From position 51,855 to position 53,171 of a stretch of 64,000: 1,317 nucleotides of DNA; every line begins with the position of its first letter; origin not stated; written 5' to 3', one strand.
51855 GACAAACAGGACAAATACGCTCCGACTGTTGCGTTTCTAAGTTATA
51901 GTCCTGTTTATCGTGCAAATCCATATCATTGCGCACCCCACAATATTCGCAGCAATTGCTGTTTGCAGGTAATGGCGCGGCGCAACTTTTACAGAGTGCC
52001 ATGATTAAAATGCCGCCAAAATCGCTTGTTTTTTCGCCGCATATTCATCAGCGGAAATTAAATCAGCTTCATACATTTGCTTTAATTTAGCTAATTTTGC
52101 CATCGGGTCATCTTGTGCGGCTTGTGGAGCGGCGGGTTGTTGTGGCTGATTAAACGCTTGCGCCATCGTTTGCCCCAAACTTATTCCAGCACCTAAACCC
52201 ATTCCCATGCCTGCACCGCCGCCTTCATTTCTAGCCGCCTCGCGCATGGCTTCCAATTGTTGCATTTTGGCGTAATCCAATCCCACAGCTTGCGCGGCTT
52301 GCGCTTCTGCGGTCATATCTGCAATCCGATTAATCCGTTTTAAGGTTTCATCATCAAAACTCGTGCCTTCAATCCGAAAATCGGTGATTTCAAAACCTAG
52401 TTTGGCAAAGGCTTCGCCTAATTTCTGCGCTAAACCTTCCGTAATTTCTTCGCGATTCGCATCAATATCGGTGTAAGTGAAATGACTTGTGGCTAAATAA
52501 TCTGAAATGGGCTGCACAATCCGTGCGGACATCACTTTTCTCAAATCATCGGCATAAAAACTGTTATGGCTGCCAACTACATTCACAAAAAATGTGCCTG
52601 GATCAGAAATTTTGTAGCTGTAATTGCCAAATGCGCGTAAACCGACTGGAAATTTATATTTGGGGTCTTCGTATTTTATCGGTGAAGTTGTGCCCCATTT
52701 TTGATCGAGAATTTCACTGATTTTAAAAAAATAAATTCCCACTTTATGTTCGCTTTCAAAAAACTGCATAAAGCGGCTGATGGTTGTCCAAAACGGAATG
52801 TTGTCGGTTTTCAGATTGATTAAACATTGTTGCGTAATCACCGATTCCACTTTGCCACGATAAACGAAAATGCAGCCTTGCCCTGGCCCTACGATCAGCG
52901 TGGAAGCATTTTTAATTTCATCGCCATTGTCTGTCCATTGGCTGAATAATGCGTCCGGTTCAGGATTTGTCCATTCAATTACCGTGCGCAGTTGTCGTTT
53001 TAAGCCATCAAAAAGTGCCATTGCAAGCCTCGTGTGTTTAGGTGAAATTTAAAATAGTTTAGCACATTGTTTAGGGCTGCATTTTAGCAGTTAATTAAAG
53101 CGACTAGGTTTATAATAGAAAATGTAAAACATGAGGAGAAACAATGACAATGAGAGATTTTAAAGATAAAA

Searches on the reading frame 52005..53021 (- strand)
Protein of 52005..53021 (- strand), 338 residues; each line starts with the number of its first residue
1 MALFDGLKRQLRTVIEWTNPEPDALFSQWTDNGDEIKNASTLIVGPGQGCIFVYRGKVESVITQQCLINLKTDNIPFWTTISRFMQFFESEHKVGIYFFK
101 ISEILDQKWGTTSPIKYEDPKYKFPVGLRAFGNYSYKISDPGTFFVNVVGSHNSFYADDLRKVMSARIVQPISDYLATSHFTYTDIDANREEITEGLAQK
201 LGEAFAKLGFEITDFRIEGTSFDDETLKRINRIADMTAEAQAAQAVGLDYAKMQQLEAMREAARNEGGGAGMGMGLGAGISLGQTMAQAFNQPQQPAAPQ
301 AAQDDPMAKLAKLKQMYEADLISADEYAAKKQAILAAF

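Call 75: search_protein_families(library=pfam, proteins=[window:52005-53021:-], max_evalue=0.001)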
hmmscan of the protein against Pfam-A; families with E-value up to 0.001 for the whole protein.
window:52005-53021:- (338 aa): 3 families
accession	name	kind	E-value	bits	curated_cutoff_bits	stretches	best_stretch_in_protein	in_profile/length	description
PF13421.11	Band_7_1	-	3.6e-40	138.3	24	1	32-236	7-209/211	SPFH domain-Band 7 family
PF01145.31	Band_7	-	2.1e-10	41.4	23.6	1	134-245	66-170/176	SPFH domain / Band 7 family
PF09851.14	SHOCT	-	1.2e-06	28.5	27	1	309-335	2-28/28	Short C-terminal domain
